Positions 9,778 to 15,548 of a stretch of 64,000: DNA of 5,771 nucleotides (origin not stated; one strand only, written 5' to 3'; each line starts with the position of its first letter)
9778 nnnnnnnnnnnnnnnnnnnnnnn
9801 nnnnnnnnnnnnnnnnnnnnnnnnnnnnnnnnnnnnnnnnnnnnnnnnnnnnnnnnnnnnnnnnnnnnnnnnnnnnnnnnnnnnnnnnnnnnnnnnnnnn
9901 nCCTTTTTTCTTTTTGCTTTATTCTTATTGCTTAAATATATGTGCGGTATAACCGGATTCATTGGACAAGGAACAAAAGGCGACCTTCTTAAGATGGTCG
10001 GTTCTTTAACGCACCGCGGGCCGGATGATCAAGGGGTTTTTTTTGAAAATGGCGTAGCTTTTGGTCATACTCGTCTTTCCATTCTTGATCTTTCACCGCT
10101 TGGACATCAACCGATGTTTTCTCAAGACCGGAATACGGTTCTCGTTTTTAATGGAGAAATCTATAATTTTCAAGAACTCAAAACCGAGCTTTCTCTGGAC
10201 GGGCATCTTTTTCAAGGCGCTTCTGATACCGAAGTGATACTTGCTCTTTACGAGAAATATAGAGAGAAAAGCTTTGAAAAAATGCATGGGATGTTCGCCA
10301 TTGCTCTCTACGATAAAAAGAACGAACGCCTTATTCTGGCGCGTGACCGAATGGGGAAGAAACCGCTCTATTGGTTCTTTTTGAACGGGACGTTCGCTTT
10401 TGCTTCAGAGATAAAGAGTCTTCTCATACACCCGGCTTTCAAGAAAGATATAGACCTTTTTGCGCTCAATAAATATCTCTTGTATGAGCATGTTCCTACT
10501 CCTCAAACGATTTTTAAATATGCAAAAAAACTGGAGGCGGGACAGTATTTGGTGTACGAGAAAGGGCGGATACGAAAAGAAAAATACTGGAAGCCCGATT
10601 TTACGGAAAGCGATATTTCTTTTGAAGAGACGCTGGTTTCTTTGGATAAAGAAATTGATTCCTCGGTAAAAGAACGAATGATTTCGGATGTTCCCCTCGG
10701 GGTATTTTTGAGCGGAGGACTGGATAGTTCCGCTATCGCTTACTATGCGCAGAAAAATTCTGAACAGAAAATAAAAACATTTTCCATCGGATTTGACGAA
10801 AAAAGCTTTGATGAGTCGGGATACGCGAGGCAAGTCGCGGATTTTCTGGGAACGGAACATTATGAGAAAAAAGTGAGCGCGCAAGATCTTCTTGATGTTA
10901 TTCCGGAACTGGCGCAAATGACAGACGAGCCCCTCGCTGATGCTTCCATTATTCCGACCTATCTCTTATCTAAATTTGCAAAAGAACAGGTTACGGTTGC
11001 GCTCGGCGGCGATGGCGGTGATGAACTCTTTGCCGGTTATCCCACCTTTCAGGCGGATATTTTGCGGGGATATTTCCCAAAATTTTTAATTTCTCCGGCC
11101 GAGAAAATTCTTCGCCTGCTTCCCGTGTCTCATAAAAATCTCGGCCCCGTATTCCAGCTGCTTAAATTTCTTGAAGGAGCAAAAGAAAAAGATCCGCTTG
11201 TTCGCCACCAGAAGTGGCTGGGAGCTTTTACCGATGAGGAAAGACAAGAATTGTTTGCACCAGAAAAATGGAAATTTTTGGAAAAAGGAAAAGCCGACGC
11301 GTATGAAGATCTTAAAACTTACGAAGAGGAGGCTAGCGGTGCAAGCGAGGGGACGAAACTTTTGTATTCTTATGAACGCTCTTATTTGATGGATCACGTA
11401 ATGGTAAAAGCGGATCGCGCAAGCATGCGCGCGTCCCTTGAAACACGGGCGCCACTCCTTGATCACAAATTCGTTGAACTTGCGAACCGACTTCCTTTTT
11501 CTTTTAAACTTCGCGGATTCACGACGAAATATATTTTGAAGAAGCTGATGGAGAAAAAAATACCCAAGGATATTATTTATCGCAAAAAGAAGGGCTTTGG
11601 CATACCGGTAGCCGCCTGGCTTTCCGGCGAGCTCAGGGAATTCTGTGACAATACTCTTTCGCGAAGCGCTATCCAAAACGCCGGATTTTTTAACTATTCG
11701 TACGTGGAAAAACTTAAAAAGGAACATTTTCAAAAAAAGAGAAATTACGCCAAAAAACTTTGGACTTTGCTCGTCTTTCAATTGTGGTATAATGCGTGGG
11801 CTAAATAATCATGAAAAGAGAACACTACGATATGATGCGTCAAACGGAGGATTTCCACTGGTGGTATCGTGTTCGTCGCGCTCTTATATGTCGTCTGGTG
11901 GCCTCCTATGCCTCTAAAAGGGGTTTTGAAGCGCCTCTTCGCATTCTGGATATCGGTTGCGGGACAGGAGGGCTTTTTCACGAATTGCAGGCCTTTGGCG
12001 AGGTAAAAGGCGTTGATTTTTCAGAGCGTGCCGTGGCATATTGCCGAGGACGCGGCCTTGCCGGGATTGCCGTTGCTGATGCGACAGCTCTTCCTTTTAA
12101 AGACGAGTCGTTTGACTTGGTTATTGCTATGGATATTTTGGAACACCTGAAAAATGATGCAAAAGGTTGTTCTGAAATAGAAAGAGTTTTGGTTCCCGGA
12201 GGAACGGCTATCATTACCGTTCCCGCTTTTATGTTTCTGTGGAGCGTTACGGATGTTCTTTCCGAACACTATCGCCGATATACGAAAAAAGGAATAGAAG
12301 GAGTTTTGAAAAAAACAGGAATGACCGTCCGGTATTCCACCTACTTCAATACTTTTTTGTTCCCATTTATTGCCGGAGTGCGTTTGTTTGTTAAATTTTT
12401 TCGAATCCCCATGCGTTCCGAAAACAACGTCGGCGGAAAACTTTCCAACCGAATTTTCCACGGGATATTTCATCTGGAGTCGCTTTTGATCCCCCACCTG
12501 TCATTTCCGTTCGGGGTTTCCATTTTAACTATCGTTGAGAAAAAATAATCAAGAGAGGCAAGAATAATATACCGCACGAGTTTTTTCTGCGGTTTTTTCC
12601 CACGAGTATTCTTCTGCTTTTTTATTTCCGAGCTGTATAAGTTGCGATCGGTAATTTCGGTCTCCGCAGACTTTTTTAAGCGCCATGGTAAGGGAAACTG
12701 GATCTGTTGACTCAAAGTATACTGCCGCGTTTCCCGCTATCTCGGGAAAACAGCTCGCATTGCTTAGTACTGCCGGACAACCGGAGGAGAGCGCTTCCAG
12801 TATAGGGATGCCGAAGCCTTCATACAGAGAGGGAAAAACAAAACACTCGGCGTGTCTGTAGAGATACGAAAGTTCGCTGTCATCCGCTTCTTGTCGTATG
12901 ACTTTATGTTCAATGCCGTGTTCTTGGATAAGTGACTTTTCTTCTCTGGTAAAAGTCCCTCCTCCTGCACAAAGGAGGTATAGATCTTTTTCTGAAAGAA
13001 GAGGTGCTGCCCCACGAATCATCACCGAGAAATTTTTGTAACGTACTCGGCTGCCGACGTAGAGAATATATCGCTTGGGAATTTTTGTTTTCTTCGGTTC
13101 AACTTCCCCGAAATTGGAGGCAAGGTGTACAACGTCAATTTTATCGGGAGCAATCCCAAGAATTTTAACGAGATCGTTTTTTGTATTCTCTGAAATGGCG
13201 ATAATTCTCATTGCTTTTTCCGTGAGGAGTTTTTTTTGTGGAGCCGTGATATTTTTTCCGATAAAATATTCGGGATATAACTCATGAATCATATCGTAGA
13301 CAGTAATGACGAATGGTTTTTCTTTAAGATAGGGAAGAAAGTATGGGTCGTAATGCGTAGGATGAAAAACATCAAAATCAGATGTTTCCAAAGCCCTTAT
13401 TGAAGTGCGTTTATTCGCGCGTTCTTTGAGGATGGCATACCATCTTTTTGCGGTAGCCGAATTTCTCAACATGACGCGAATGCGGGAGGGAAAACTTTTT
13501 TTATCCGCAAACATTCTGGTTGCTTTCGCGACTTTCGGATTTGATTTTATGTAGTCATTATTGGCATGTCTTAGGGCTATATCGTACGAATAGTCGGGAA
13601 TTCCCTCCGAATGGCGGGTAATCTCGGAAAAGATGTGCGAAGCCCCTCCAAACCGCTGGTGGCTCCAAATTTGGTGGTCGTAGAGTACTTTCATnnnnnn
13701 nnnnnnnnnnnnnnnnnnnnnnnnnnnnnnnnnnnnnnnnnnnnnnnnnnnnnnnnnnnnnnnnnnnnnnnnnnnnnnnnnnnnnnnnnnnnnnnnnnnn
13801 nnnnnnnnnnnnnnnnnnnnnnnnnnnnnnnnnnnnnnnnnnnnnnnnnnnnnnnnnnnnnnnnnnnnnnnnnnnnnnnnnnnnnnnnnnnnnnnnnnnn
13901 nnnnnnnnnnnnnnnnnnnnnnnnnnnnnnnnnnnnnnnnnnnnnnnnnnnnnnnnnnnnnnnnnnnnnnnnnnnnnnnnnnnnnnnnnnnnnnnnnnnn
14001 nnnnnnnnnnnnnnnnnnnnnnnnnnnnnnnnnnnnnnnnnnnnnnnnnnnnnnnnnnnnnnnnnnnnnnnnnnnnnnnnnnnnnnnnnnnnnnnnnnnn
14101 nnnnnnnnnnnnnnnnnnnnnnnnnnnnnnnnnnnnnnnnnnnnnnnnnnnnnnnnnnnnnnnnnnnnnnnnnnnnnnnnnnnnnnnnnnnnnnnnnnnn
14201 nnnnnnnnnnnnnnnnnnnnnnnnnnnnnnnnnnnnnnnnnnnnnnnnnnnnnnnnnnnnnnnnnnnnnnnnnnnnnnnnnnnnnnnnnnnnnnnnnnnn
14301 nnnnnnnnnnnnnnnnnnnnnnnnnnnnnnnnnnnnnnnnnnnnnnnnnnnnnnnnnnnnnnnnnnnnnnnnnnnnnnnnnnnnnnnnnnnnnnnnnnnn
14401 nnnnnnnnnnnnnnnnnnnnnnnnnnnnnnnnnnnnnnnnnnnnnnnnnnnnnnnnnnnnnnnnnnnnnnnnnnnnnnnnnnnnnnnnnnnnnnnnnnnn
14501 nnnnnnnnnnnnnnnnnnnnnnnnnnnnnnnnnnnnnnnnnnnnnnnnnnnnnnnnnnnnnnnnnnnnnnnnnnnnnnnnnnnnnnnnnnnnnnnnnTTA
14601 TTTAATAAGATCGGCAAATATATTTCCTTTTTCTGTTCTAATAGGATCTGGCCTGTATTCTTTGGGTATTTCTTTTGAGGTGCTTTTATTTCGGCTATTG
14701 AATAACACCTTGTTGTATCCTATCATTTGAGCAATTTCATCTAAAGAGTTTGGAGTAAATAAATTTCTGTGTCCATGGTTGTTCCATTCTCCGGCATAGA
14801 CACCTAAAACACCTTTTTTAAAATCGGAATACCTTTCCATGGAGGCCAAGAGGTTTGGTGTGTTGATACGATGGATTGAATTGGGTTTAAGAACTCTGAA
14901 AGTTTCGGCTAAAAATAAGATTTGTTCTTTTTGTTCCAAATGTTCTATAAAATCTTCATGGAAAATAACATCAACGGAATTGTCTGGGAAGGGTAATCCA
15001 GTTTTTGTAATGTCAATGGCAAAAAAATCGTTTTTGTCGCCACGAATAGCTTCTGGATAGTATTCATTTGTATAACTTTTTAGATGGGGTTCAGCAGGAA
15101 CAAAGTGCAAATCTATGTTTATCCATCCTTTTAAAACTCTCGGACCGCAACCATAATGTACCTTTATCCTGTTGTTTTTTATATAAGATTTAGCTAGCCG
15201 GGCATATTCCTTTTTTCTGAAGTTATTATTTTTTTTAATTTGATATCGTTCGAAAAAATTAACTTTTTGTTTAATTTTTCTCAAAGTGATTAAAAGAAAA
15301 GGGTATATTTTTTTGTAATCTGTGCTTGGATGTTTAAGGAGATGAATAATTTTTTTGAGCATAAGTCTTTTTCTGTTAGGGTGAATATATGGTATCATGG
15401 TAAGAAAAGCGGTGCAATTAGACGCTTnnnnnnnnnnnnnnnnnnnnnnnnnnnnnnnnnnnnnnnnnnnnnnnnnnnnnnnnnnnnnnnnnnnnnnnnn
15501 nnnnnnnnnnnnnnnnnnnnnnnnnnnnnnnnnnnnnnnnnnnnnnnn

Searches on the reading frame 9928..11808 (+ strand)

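Call 7: search_protein_families(library=pfam, proteins=[window:9928-11808:+], max_evalue=0.0001)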
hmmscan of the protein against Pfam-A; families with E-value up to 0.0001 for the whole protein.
window:9928-11808:+ (626 aa): 5 families
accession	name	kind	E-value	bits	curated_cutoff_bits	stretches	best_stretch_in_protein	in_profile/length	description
PF00733.27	Asn_synthase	-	2.4e-104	350.2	21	1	239-621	2-353/354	Asparagine synthase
PF13522.11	GATase_6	-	3.7e-44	150.3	27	1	32-161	1-130/130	Glutamine amidotransferase domain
PF13537.11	GATase_7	-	1.2e-43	148.5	25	1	47-166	1-122/123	Glutamine amidotransferase domain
PF12481.13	DUF3700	-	8.2e-06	25.9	27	1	61-150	68-160/228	Aluminium induced protein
PF02540.23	NAD_synthase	-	5.7e-05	22.8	21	1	239-378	5-144/242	NAD synthase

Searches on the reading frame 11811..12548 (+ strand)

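Call 7: search_protein_families(library=pfam, proteins=[window:11811-12548:+], max_evalue=0.0001)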
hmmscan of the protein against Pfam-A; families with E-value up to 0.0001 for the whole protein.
window:11811-12548:+ (245 aa): 7 families
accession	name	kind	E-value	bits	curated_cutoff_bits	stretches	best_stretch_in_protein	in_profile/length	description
PF08241.18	Methyltransf_11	-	2e-22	80.1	21.2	1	46-135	1-95/95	Methyltransferase domain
PF13649.12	Methyltransf_25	-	3.9e-19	69.6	27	1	45-131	1-97/97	Methyltransferase domain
PF13847.12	Methyltransf_31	-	1.7e-16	60.7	27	1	43-139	5-113/145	Methyltransferase domain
PF13489.12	Methyltransf_23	-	1.9e-13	50.9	27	1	22-174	5-162/164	Methyltransferase domain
PF08242.18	Methyltransf_12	-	8.2e-12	46.2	30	1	46-132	1-97/98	Methyltransferase domain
PF07021.18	MetW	-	7.5e-10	39.2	21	1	44-146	16-117/193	Methionine biosynthesis protein MetW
PF01209.24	Ubie_methyltran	-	1.9e-08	34.4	20.1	1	5-135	19-151/233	ubiE/COQ5 methyltransferase family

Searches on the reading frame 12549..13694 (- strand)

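Call 8: search_protein_families(library=pfam, proteins=[window:12549-13694:-], max_evalue=0.0001)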
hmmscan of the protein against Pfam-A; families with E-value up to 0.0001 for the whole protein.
window:12549-13694:- (381 aa): 4 families
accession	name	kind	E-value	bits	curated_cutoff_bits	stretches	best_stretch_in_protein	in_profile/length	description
PF00534.26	Glycos_transf_1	-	1.5e-27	96.7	26.4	1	201-357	7-170/172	Glycosyl transferases group 1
PF13692.12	Glyco_trans_1_4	-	1e-20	74.9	27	1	208-343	2-140/142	Glycosyl transferases group 1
PF13439.12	Glyco_transf_4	-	1.3e-09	38.7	28.5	1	93-190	59-163/170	Glycosyltransferase Family 4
PF20706.3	GT4-conflict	-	1.8e-08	34.3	26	1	155-316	141-316/385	Family 4 Glycosyltransferase in conflict systems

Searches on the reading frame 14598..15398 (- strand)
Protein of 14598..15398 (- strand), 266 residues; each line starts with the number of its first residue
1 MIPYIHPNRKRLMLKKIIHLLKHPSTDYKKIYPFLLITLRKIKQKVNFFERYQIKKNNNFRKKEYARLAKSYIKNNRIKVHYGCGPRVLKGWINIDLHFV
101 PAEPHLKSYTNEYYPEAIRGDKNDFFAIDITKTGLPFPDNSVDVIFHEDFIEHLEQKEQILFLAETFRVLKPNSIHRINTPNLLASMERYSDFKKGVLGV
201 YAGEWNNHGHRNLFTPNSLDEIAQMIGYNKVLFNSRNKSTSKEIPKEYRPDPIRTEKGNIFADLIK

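Call 4: search_protein_families(library=pfam, proteins=[window:14598-15398:-], max_evalue=0.001)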
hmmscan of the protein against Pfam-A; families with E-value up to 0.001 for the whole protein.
window:14598-15398:- (266 aa): 3 families
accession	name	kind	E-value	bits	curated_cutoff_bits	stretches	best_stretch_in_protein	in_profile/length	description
PF08241.18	Methyltransf_11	-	6.5e-08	33.6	21.2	1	123-175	44-92/95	Methyltransferase domain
PF13649.12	Methyltransf_25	-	2e-05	25.6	27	1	124-173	49-96/97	Methyltransferase domain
PF13847.12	Methyltransf_31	-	0.00017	21.7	27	1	127-189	60-124/145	Methyltransferase domain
